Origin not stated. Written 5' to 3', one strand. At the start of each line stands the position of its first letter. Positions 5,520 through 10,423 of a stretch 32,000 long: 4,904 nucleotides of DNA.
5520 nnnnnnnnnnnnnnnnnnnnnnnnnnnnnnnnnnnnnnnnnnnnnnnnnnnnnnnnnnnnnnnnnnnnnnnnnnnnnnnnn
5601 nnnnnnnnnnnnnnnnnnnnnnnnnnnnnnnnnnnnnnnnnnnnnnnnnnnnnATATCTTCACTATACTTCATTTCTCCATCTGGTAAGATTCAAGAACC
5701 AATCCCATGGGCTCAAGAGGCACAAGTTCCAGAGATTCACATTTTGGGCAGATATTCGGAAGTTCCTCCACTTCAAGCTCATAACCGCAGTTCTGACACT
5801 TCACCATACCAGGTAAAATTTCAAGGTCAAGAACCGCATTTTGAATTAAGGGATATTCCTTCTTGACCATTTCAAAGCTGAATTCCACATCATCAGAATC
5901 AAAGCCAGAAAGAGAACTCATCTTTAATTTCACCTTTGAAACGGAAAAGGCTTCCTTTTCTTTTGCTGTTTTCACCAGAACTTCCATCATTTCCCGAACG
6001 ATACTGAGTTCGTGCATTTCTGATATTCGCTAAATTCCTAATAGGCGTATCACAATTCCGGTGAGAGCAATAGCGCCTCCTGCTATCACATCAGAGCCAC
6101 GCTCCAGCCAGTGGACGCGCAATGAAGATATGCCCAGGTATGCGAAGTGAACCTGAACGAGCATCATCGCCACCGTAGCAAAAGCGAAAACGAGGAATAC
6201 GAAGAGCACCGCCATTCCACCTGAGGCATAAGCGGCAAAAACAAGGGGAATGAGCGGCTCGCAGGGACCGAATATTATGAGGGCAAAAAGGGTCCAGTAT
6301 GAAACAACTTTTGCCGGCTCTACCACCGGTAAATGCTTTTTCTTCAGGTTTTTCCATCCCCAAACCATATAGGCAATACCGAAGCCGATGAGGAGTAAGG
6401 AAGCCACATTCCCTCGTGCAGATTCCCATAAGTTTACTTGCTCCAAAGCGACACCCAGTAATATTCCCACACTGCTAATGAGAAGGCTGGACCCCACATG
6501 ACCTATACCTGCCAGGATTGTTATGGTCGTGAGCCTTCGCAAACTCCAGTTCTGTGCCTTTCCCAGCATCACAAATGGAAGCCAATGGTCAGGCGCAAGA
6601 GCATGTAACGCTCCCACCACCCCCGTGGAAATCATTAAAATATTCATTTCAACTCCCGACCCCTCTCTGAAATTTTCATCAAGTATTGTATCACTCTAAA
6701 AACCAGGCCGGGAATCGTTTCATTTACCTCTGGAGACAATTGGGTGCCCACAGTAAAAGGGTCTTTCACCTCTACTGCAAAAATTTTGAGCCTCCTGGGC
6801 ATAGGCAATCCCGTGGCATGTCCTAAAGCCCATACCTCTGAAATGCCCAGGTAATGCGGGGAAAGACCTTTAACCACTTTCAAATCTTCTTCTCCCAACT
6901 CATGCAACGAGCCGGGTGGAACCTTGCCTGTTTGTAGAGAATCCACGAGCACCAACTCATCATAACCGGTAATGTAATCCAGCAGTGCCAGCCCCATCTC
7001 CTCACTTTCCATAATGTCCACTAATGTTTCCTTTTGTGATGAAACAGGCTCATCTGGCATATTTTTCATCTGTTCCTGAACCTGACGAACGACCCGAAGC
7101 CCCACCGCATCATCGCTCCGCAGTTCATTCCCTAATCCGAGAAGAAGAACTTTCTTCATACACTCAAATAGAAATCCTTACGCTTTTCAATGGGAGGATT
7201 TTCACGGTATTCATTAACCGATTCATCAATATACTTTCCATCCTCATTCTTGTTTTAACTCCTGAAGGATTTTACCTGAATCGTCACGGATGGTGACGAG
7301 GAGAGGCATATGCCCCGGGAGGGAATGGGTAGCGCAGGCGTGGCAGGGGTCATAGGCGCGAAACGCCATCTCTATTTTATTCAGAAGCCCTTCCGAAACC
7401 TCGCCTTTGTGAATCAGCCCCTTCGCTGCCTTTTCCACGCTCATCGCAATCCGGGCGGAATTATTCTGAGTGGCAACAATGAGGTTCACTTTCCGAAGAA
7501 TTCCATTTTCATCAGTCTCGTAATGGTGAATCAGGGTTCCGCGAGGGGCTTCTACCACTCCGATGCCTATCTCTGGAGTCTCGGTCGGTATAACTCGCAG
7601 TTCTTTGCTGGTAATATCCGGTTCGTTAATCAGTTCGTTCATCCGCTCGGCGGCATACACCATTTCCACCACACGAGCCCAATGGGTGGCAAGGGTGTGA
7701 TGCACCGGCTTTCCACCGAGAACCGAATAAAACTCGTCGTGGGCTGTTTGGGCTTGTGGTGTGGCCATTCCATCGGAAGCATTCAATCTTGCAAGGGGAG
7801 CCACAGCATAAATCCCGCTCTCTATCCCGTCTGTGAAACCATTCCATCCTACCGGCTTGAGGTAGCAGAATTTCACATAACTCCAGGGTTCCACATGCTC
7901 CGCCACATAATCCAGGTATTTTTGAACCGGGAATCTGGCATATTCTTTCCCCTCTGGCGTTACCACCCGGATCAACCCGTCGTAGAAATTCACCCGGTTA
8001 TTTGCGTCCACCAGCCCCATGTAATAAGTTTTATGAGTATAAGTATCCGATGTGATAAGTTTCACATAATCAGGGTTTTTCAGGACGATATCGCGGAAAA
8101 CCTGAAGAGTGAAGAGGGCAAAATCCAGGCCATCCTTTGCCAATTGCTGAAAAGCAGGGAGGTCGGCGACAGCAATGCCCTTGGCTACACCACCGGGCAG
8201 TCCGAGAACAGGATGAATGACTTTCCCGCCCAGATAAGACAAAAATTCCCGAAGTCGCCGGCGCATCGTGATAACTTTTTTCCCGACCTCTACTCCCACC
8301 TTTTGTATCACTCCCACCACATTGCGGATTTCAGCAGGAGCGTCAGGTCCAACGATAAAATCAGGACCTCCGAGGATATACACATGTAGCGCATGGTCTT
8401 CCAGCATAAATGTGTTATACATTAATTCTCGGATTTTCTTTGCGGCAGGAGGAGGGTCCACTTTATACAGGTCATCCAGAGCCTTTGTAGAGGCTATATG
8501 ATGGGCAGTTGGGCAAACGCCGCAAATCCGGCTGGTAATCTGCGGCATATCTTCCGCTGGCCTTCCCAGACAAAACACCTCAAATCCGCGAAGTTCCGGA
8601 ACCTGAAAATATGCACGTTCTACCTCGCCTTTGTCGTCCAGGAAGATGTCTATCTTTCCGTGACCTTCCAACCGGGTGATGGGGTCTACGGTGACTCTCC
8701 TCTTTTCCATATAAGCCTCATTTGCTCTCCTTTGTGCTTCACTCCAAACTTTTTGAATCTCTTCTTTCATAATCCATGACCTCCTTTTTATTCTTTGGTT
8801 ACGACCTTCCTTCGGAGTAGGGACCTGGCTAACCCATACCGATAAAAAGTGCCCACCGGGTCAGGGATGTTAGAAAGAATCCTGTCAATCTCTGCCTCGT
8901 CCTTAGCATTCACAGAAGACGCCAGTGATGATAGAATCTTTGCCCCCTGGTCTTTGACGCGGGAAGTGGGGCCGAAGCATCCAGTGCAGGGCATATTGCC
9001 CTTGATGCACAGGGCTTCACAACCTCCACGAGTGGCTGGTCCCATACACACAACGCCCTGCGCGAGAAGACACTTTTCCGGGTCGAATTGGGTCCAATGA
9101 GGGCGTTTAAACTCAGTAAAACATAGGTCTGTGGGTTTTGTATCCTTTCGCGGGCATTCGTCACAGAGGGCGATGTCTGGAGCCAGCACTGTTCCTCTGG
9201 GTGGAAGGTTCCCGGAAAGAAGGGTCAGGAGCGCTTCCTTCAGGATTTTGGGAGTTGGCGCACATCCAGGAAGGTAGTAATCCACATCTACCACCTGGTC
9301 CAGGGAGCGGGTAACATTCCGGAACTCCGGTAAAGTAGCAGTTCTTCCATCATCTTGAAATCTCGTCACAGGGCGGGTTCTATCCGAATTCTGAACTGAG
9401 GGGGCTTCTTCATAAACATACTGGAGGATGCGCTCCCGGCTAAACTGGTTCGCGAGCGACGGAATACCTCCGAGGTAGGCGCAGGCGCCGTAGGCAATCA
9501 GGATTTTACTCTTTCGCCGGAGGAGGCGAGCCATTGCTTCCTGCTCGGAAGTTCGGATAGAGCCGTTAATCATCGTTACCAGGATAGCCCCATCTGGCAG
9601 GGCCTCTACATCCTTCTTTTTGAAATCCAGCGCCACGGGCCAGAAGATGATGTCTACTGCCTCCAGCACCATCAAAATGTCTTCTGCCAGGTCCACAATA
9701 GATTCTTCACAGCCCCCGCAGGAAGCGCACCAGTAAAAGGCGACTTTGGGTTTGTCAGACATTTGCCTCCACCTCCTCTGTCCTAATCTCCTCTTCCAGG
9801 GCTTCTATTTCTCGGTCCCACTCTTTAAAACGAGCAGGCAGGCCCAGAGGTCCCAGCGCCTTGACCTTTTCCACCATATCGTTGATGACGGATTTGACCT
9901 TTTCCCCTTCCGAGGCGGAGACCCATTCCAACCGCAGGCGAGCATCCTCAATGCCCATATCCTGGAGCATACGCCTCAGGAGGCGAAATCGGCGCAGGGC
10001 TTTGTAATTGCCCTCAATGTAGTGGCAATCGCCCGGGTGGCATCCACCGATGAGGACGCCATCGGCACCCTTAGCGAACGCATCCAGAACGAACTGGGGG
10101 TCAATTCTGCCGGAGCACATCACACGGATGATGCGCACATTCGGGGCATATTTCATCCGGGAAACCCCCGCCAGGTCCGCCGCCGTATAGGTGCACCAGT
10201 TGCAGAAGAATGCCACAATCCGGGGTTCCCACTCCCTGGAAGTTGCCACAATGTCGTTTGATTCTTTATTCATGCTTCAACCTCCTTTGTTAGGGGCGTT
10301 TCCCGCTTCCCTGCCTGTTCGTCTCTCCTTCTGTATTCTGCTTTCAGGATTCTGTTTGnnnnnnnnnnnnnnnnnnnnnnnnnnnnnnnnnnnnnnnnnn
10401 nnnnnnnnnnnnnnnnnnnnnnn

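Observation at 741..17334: Etf, a membrane HdrD-like oxidoreductase, HdrA and an Mvh-type [NiFe] hydrogenase joined in one 16.6-kb co-directional block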

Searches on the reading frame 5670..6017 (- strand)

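Call 4: search_protein_families(library=pfam, proteins=[window:5670-6017:-])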
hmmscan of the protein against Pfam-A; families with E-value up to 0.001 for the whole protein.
window:5670-6017:- (115 aa): 2 families
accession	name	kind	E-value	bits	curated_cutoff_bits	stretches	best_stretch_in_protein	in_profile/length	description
PF01155.25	HypA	-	8e-24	84.3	28.9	1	1-111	1-110/112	Hydrogenase/urease nickel incorporation, metallochaperone, hypA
PF21349.2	RUBY_RBDX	-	1.4e-06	28.1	26.5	1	73-94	2-23/30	Rubrerythrin, rubredoxin-like domain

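Call 75: search_protein_families(library=ncbifam, proteins=[window:5670-6017:-], max_evalue=0.01)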
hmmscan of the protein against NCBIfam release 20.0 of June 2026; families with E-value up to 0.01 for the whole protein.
window:5670-6017:- (115 aa): 8 families
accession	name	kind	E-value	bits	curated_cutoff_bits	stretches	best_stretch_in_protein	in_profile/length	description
TIGR00100.1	hypA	equivalog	1.9e-18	66.6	88.1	1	1-98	1-98/116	hydrogenase maturation nickel metallochaperone HypA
NF001976.0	PRK00762.1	equivalog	1.5e-15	57.1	146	1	1-97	1-102/124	hydrogenase maturation nickel metallochaperone HypA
NF001839.0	PRK00564.1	equivalog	2.9e-15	56.5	112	1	1-113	1-114/117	hydrogenase/urease nickel incorporation protein HypA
NF009046.0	PRK12380.1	subfamily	1.7e-12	47.7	113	1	1-97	1-96/113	hydrogenase/urease nickel incorporation protein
NF003008.0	PRK03824.1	equivalog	4e-10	39.7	125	1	1-85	1-84/135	hydrogenase nickel incorporation protein HypA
NF002979.0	PRK03681.1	subfamily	8.5e-09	35.6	121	1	1-106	1-106/116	hydrogenase/urease nickel incorporation protein HypA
NF045720.1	rubredox_RCKP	subfamily_domain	0.00046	19.7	45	1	73-95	5-27/34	RCKP-type rubredoxin-like domain-containing protein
NF045767.1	RuberyRbr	equivalog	0.0013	18.8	200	1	72-94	159-181/194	rubrerythrin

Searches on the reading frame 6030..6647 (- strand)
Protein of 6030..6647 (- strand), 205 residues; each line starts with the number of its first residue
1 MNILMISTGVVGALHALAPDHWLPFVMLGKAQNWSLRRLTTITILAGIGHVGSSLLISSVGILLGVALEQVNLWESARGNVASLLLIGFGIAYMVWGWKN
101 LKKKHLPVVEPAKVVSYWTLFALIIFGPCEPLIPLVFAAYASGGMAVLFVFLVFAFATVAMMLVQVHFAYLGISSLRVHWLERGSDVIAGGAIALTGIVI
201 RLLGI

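Call 3: search_protein_families(library=pfam, proteins=[window:6030-6647:-])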
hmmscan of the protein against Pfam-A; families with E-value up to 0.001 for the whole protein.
window:6030-6647:- (205 aa): 0 families

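Call 5: search_protein_families(library=ncbifam, proteins=[window:6030-6647:-], max_evalue=0.00001)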
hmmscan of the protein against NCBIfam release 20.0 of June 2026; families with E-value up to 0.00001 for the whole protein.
window:6030-6647:- (205 aa): 0 families

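Call 33: search_protein_families(library=pfam, proteins=[window:6030-6647:-], max_evalue=10)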
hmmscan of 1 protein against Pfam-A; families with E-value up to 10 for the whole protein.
window:6030-6647:- (205 aa): 3 families
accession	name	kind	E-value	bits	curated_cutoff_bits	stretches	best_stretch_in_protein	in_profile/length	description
PF02656.20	DUF202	-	0.053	14.4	23.4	1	61-100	20-61/68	Domain of unknown function (DUF202)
PF01496.24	V_ATPase_I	-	0.36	9.1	30.7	1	142-185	758-800/815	V-type ATPase 116kDa subunit family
PF07857.17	TMEM144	-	2.3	7.6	26.2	1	16-97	50-130/332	Transmembrane family, TMEM144 of transporters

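Call 75: search_protein_families(library=ncbifam, proteins=[window:6030-6647:-], max_evalue=0.01)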
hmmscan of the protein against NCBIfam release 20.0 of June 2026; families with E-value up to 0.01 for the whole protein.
window:6030-6647:- (205 aa): 0 families

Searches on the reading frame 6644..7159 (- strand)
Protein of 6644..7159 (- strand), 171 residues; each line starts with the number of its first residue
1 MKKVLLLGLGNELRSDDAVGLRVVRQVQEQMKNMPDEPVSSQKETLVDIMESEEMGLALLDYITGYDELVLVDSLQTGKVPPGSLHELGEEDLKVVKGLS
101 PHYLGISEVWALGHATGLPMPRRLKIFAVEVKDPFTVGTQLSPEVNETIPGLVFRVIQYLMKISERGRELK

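Call 3: search_protein_families(library=pfam, proteins=[window:6644-7159:-])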
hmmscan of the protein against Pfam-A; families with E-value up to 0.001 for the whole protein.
window:6644-7159:- (171 aa): 1 family
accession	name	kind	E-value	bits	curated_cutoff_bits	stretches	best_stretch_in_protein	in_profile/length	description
PF01750.23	HycI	-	6.6e-09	36.1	23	1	42-157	15-128/130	Hydrogenase maturation protease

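Call 5: search_protein_families(library=ncbifam, proteins=[window:6644-7159:-], max_evalue=0.00001)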
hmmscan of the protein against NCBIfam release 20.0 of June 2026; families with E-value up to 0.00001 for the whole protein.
window:6644-7159:- (171 aa): 6 families
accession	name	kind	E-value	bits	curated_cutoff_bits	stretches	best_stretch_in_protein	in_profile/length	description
TIGR00072.1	hydrog_prot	superfamily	3.7e-27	95.1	47.45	1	5-159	1-144/145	hydrogenase maturation protease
NF007777.0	PRK10466.1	equivalog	2.4e-17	63.2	190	1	3-162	2-151/164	HyaD/HybD family hydrogenase maturation endopeptidase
TIGR00140.1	hupD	subfamily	3.1e-16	59.7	151.8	1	4-162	1-149/151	HyaD/HybD family hydrogenase maturation endopeptidase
NF045519.1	NiFeSe_H2_mat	exception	2.4e-10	40.4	190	1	2-156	1-143/152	NiFeSe hydrogenase maturation protease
NF007616.0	PRK10264.1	equivalog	4.1e-07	29.9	261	1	2-123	4-116/195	hydrogenase 1 maturation protease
TIGR00130.1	frhD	equivalog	1.6e-06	28.3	134.95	1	2-160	3-151/153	coenzyme F420-reducing hydrogenase, FrhD protein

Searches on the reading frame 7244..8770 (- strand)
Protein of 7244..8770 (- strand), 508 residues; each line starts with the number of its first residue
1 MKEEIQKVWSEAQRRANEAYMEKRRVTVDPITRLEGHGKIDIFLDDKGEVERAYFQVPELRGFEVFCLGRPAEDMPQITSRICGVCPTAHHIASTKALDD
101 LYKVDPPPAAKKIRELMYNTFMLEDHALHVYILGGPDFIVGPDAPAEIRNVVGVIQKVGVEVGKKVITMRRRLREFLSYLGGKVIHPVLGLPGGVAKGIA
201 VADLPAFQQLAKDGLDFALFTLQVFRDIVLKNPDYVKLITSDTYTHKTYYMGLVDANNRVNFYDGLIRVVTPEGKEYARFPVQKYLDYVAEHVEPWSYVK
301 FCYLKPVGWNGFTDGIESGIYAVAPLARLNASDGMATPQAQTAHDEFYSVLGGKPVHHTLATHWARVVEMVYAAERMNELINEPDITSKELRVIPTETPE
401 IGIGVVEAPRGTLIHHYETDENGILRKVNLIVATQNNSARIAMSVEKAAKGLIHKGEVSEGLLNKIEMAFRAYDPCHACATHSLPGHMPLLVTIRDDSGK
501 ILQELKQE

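Call 3: search_protein_families(library=pfam, proteins=[window:7244-8770:-])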
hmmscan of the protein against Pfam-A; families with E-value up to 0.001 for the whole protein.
window:7244-8770:- (508 aa): 1 family
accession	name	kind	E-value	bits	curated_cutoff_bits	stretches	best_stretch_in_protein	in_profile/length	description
PF00374.24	NiFeSe_Hases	-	2e-35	123.1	25.8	2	61-139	1-79/508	Nickel-dependent hydrogenase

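Call 5: search_protein_families(library=ncbifam, proteins=[window:7244-8770:-], max_evalue=0.00001)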
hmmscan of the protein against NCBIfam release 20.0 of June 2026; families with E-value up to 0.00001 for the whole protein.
window:7244-8770:- (508 aa): 9 families
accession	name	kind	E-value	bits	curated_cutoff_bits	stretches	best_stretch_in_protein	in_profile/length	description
NF041785.2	VhuA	equivalog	1.5e-117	392.7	800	1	25-452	3-416/418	F420-non-reducing hydrogenase Vhu subunit A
NF033181.1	NiFeSe_hydrog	equivalog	1.4e-49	169.4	600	2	24-143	2-120/507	nickel-dependent hydrogenase large subunit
NF040828.1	sulfhyd_ShyA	equivalog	1.9e-49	168.7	700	2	26-245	3-214/415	NAD(P)-dependent hydrogenase/sulfhydrogenase 2 subunit alpha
TIGR03295.1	frhA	equivalog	4.8e-46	157.5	392.5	2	24-200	3-167/412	coenzyme F420 hydrogenase subunit alpha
NF045518.1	H2_NiFeSe_large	exception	7e-46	157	780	2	25-212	3-196/485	NiFeSe hydrogenase large subunit HysA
NF040832.1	sulfhyd_HydA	equivalog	5.2e-35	121.4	880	1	26-482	5-422/426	NADPH-dependent hydrogenase/sulfhydrogenase 1 subunit alpha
NF007550.0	PRK10170.1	equivalog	2e-26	92.6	1101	1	23-143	16-136/597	Ni/Fe-hydrogenase large subunit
NF007778.0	PRK10467.1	equivalog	1.1e-24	86.7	969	1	23-138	2-116/567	hydrogenase 2 large subunit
NF041786.2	VhuU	equivalog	1.2e-08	34.6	70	1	458-484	3-29/45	F420-non-reducing hydrogenase selenoprotein subunit VhuU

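Call 28: search_solved_structures(query=window:7244-8770:-, max_evalue=1e-10)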
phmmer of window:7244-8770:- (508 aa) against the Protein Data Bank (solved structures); distinct sequences matched with E-value up to 1e-10: 66 (the best 60 are shown).
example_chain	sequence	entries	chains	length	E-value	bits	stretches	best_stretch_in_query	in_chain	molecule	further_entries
7t2r_D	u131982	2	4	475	2.1e-119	402.8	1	25-506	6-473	NiFe hydrogenase large subunit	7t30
5odc_F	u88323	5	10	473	4e-104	352.4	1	25-484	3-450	Methyl-viologen reducing hydrogenase subunit A | Methyl-viologen reducing hydrogenase, subunit A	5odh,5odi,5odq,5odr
9sfi_g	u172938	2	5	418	2.9e-100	339.6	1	25-450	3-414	Coenzyme F420-reducing hydrogenase, alpha subunit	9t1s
9sw2_F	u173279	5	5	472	5.4e-98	332.1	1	25-502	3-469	F420-non-reducing hydrogenase subunit A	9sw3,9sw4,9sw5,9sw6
5xf9_D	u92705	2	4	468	7.2e-93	315.2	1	23-482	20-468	NAD-reducing hydrogenase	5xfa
5jsu_B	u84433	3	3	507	4.8e-34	121.2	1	23-196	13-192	Periplasmic [NiFeSe] hydrogenase, large subunit, selenocysteine-containing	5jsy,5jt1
9r51_A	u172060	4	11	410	5.2e-33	117.8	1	26-159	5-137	F420-reducing [NiFe]-hydrogenase from Methanothermococcus thermolithotrophicus subunit alp | F420-reducing [NiFe]-hydrogenase from Methanothermococcus thermolit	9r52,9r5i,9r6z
5jsh_B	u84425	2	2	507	1.5e-32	116.2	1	23-196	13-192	Periplasmic [NiFeSe] hydrogenase, large subunit, selenocysteine-containing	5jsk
6ru9_B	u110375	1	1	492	3.7e-32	115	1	23-196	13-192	Periplasmic [NiFeSe] hydrogenase, large subunit, selenocysteine-containing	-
6z8o_B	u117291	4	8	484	5.3e-32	114.5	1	25-196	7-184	Periplasmic [NiFeSe] hydrogenase, large subunit, selenocysteine-containing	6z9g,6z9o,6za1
6rtp_B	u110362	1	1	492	9.2e-32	113.7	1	23-196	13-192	Periplasmic [NiFeSe] hydrogenase, large subunit, selenocysteine-containing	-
6ruc_B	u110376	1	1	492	9.4e-32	113.6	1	23-196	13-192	Periplasmic [NiFeSe] hydrogenase, large subunit, selenocysteine-containing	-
6z8m_B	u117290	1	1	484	1.4e-31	113.1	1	25-196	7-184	Periplasmic [NiFeSe] hydrogenase, large subunit, selenocysteine-containing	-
2wpn_B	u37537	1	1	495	1.5e-31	113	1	24-196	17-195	PERIPLASMIC [NIFESE] HYDROGENASE, LARGE SUBUNIT, SELENOCYSTEINE-CONTAINING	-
3zfs_A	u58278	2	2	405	1.7e-31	112.8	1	24-157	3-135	F420-REDUCING HYDROGENASE, SUBUNIT ALPHA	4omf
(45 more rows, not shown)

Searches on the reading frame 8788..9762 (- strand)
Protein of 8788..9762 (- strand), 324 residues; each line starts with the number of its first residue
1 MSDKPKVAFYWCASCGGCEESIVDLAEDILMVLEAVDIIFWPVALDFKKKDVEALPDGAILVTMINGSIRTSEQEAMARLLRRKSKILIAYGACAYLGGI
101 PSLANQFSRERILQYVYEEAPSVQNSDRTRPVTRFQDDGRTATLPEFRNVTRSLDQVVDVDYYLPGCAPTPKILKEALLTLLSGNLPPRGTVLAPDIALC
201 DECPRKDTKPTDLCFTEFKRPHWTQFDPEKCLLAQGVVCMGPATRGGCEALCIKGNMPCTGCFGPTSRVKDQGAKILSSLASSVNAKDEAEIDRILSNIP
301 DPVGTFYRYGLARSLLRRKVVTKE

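Call 3: search_protein_families(library=pfam, proteins=[window:8788-9762:-])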
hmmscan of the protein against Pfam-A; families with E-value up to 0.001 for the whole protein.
window:8788-9762:- (324 aa): 1 family
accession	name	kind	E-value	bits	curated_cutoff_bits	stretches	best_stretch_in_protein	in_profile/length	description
PF01058.29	Oxidored_q6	-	1.7e-21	76.7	27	1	15-180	1-127/128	NADH ubiquinone oxidoreductase, 20 Kd subunit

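Call 5: search_protein_families(library=ncbifam, proteins=[window:8788-9762:-], max_evalue=0.00001)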
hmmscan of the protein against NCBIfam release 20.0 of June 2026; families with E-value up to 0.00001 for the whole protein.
window:8788-9762:- (324 aa): 7 families
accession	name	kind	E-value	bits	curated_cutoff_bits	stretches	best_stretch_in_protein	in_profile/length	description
NF045875.1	F420_non_VhuG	exception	2.8e-62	210.5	450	1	1-320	1-285/286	F420-non-reducing hydrogenase subunit VhuG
NF040836.1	sulfhyd_HydD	equivalog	1.8e-23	83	500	1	3-136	4-130/261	NADPH-dependent hydrogenase/sulfhydrogenase 1 subunit delta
NF040831.1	sulfhyd_ShyD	equivalog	4.6e-19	69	460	2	8-134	4-122/240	NAD(P)-dependent hydrogenase/sulfhydrogenase 2 subunit delta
TIGR03294.1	FrhG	equivalog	2.7e-15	56.7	245.5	2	132-202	93-157/228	coenzyme F420 hydrogenase subunit gamma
NF005012.1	PRK06411.1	subfamily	7e-08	32.2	116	0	149-181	122-154/166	NADH-quinone oxidoreductase subunit NuoB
TIGR01957.1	nuoB_fam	subfamily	1.7e-07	31.2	142.7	0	149-181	106-138/145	NADH-quinone oxidoreductase subunit B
NF011394.0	PRK14819.1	equivalog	9.2e-06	25.4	312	0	149-181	120-152/264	NADH-quinone oxidoreductase subunit B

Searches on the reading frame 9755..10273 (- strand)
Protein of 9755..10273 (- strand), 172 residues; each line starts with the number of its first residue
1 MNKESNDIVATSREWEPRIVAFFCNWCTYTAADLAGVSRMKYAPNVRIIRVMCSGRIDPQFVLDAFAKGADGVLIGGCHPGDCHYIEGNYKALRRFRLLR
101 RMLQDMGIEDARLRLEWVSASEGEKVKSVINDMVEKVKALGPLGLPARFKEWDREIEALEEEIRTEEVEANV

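Call 3: search_protein_families(library=pfam, proteins=[window:9755-10273:-])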
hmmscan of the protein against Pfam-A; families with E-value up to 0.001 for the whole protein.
window:9755-10273:- (172 aa): 1 family
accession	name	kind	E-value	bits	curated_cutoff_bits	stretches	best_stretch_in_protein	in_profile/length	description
PF02662.21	FlpD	-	2.2e-57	192.8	22.3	1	19-141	1-123/123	Methyl-viologen-reducing hydrogenase, delta subunit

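Call 5: search_protein_families(library=ncbifam, proteins=[window:9755-10273:-], max_evalue=0.00001)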
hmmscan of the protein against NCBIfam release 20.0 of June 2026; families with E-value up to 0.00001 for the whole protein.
window:9755-10273:- (172 aa): 3 families
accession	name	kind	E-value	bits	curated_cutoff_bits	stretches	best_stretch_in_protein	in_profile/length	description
NF040770.1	hetero_SS_HdrA2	exception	3.9e-58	197.2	1100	1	9-143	640-774/777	CoB-CoM heterodisulfide reductase HdrA2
NF045873.1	F420_non_VhuD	exception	1.6e-40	138.3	215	1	16-144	1-129/132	F420-non-reducing hydrogenase iron-sulfur subunit VhuD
NF041891.1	hdrA_Methbact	equivalog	1.8e-14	52.9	1300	1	9-122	636-743/762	ferredoxin:CoB-CoM heterodisulfide reductase subunit HdrA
